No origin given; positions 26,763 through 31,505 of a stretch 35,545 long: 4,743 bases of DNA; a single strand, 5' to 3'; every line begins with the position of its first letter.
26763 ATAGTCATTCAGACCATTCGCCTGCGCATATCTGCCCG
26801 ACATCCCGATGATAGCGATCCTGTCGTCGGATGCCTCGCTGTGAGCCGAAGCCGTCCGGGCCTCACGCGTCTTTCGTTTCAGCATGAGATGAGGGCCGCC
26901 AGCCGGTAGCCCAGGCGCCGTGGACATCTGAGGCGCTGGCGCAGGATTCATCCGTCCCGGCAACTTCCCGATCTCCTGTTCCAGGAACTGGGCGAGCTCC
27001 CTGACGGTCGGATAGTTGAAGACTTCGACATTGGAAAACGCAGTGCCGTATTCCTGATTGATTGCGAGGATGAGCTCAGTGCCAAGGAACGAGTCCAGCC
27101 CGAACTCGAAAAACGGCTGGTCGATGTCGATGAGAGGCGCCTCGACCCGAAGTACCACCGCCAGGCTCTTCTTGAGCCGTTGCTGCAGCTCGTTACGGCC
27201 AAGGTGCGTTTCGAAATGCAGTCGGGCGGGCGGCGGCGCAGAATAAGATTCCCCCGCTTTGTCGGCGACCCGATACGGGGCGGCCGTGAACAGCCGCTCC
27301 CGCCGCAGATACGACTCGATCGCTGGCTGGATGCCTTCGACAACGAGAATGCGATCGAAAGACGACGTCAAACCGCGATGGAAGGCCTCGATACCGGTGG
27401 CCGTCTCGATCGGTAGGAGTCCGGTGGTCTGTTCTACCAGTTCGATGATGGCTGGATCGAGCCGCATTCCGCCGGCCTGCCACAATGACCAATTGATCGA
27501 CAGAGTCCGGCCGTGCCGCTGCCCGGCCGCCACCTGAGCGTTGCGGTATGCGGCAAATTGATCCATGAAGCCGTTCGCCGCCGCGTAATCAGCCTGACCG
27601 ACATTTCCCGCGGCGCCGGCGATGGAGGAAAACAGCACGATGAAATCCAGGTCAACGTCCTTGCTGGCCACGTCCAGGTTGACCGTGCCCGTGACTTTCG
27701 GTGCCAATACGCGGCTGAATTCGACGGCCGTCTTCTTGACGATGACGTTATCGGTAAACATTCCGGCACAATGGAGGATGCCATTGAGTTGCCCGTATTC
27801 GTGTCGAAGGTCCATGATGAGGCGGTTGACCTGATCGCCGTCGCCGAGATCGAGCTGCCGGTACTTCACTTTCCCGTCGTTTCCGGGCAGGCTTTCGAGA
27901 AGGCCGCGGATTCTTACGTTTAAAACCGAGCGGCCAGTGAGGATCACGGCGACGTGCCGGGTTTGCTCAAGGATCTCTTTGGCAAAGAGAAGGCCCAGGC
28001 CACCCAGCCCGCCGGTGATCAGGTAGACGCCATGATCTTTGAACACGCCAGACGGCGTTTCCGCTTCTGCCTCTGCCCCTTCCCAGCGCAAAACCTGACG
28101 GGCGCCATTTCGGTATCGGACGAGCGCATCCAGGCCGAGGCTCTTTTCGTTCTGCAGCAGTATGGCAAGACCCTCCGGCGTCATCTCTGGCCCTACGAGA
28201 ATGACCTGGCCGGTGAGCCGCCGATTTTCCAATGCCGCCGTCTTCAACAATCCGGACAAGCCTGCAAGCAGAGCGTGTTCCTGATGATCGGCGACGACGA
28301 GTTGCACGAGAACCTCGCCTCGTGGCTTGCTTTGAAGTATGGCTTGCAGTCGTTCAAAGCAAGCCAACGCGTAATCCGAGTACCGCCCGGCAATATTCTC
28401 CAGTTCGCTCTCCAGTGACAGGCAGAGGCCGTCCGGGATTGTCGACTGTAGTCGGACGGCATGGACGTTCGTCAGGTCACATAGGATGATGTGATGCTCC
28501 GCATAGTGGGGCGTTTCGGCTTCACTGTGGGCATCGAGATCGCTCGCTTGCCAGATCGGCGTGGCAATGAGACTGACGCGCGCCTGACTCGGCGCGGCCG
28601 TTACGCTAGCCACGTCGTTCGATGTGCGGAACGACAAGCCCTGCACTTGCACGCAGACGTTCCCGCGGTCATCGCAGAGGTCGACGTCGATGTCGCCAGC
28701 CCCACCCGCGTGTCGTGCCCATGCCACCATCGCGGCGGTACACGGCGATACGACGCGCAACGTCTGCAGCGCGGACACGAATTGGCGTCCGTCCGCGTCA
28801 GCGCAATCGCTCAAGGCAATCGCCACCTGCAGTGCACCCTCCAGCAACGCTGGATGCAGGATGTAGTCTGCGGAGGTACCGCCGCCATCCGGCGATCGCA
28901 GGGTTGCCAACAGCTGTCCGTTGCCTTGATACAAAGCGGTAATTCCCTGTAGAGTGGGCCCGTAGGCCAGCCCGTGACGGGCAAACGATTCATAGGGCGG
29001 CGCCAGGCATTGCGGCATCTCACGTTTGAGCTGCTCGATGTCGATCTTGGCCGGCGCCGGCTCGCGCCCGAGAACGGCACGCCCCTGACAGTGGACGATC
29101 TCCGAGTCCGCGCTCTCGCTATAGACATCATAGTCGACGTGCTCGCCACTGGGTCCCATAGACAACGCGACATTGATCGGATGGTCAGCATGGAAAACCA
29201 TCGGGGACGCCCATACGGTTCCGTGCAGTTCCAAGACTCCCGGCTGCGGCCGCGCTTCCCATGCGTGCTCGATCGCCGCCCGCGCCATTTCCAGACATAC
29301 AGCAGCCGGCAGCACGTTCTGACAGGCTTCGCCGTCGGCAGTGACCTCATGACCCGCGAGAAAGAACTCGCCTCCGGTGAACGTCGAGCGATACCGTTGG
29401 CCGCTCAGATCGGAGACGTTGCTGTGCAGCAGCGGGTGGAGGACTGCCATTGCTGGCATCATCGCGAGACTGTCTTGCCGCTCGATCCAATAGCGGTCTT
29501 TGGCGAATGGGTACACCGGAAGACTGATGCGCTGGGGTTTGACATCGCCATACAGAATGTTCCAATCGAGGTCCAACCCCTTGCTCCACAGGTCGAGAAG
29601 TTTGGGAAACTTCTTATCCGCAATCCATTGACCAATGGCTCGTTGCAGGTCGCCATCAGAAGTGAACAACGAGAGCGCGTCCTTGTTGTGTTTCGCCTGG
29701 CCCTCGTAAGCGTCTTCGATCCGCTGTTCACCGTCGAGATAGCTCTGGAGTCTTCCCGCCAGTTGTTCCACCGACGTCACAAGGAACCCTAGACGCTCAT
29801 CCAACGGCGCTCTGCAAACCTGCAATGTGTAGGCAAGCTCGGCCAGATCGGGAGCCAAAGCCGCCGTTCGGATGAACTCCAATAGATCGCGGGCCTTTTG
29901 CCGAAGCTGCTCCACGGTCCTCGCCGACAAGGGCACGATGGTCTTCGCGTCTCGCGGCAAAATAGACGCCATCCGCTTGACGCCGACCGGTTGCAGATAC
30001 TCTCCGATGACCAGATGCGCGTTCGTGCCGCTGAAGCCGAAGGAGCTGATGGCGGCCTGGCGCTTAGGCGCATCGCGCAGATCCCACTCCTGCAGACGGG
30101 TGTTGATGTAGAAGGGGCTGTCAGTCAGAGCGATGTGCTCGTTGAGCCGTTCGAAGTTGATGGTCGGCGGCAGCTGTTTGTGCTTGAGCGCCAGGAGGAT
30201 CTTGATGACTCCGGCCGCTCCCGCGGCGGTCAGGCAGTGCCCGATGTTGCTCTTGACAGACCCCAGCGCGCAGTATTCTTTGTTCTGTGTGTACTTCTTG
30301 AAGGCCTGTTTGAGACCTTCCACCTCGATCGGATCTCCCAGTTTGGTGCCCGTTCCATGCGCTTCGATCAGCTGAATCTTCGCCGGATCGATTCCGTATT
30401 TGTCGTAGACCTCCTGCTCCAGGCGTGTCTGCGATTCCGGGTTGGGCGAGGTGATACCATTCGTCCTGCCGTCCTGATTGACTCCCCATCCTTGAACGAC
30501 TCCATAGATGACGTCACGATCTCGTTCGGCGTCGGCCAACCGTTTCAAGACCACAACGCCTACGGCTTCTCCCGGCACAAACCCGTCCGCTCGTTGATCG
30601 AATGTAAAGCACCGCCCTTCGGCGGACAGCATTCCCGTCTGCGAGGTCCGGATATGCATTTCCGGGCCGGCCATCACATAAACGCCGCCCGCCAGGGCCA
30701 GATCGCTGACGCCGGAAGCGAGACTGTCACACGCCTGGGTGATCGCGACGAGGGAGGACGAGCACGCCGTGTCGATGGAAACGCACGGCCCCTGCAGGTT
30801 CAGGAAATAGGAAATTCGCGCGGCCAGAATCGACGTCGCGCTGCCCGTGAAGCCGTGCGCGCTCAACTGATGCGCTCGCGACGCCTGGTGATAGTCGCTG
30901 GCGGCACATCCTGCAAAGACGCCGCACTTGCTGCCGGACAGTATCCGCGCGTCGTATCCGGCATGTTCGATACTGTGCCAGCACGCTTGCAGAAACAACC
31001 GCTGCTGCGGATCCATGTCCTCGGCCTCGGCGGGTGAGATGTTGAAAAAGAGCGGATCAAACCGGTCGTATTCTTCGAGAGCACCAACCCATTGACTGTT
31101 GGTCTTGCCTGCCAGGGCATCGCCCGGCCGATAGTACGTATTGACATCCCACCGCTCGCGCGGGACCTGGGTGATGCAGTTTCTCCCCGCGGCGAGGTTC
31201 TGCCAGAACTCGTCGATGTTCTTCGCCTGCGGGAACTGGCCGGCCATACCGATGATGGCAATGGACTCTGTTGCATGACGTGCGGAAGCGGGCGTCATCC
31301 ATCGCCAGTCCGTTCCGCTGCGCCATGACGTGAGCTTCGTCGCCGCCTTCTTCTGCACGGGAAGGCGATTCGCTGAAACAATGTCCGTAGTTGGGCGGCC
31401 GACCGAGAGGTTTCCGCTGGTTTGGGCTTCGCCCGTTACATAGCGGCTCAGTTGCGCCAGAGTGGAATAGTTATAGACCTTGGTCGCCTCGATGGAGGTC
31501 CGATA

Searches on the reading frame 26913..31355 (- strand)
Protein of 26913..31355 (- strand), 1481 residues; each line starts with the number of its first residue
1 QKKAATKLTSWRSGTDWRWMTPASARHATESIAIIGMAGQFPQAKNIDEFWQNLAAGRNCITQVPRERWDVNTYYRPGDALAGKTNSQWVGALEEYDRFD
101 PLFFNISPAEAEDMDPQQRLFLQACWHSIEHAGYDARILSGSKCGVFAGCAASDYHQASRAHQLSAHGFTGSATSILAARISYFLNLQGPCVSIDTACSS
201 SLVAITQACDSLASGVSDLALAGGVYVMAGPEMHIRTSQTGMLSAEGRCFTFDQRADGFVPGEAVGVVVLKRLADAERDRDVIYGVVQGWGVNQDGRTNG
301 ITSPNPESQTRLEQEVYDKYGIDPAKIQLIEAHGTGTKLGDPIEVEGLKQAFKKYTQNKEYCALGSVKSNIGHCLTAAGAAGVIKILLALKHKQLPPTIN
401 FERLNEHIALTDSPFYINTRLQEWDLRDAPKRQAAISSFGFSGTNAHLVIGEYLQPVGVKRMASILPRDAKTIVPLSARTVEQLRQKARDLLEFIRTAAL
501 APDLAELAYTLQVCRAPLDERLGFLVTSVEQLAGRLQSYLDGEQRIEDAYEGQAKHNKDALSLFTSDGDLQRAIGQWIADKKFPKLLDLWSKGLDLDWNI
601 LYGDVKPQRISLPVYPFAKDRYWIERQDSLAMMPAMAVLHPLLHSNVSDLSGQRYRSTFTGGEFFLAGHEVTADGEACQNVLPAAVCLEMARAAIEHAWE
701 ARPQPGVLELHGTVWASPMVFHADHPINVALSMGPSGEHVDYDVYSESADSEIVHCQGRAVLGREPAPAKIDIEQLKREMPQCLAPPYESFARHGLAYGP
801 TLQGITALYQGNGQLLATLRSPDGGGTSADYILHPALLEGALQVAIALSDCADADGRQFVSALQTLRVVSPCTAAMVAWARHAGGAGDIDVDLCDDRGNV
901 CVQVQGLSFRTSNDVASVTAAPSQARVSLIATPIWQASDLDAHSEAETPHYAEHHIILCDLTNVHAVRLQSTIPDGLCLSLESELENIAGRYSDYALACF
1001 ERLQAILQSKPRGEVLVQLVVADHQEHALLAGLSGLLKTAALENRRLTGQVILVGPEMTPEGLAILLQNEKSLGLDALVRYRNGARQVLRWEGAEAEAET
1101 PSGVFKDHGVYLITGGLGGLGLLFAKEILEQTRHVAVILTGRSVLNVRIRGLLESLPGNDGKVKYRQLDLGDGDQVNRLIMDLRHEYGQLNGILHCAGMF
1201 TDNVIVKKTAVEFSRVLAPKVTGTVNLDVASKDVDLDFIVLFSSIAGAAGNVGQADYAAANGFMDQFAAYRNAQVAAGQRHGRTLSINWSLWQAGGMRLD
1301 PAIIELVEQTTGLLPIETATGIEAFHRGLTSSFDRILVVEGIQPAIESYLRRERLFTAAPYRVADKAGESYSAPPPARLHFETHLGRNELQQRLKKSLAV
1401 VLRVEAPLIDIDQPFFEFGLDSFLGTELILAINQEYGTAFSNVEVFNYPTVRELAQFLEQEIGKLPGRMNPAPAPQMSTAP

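Call 22: search_protein_families(library=pfam, proteins=[window:26913-31355:-], max_evalue=0.00001)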
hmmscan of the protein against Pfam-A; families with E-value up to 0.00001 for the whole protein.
window:26913-31355:- (1481 aa): 11 families
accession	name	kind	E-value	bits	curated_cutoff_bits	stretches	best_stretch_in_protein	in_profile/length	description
PF00109.32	ketoacyl-synt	-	2.7e-89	299.5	20.8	1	30-276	2-252/252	Beta-ketoacyl synthase, N-terminal domain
PF08659.16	KR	-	2e-47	161.9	22.6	1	1109-1293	1-179/180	KR domain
PF02801.28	Ketoacyl-synt_C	-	7.5e-44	149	20.8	1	284-402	1-119/119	Beta-ketoacyl synthase, C-terminal domain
PF14765.12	PS-DH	-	1.8e-20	73.5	23.7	1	775-914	8-161/166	Polyketide synthase dehydratase N-terminal domain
PF21089.3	PKS_DH_N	-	3e-18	66.1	27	1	640-746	1-102/103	Polyketide synthase dehydratase domain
PF00550.31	PP-binding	-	1.2e-15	57.9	20.8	1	1392-1458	1-67/67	Phosphopantetheine attachment site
PF22336.2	RhiE-like_linker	-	2.1e-15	56.9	27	1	476-543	2-67/67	RhiE-like, KS-MAT linker domain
PF00106.31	adh_short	-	2.5e-13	50.4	26.6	1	1111-1269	3-161/195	short chain dehydrogenase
PF22621.2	CurL-like_PKS_C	-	3.1e-10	40.3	27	1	473-536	2-64/64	CurL-like, PKS C-terminal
PF16197.11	KAsynt_C_assoc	-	1.4e-08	35.6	33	1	405-494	2-83/111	Ketoacyl-synthetase C-terminal extension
PF13561.12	adh_short_C2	-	4.2e-06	27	27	0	1119-1268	7-154/236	Enoyl-(Acyl carrier protein) reductase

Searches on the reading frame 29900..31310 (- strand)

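Call 82: search_solved_structures(query=window:29900-31310:-, max_evalue=1e-60)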
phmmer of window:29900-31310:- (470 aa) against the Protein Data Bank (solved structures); distinct sequences matched with E-value up to 1e-60: 72 (the best 60 are shown).
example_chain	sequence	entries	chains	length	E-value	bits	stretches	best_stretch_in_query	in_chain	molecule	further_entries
7zma_A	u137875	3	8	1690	4e-253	843.6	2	16-470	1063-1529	Putative polyketide synthase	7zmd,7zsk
5erf_A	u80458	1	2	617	3.5e-147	494.3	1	10-469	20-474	Polyketide synthase PksL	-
5eny_A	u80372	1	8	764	9.9e-147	492.8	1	12-469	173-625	Polyketide synthase PksL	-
5e5n_A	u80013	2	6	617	8.5e-146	489.7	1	10-469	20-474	Polyketide synthase PksL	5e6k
4z37_A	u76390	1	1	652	1.3e-127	429.8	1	11-469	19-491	Putative mixed polyketide synthase/non-ribosomal peptide synthetase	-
7zmc_A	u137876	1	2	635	4.9e-127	427.9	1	16-470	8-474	Putative polyketide synthase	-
4na1_A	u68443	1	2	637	6.2e-126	424.3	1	12-452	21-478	Polyketide synthase PksJ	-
6mhk_A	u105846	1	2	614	9.1e-126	423.7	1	6-469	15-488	Polyketide synthase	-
7zm9_A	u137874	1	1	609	4e-125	421.6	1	15-469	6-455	Putative polyketide synthase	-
5erb_A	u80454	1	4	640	4.1e-125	421.6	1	14-465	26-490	Polyketide synthase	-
4na2_A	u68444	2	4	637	2e-124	419.3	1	12-452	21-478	Polyketide synthase PksJ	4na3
4tkt_A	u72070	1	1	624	2.1e-118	399.4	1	16-470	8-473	AT-less polyketide synthase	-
4zdn_A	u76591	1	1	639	3.2e-117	395.5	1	13-469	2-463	AT-less polyketide synthase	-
4mz0_A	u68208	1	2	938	3.9e-112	378.7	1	13-438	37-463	CurL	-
4ope_A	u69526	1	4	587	2.1e-111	376.3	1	15-470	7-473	NRPS/PKS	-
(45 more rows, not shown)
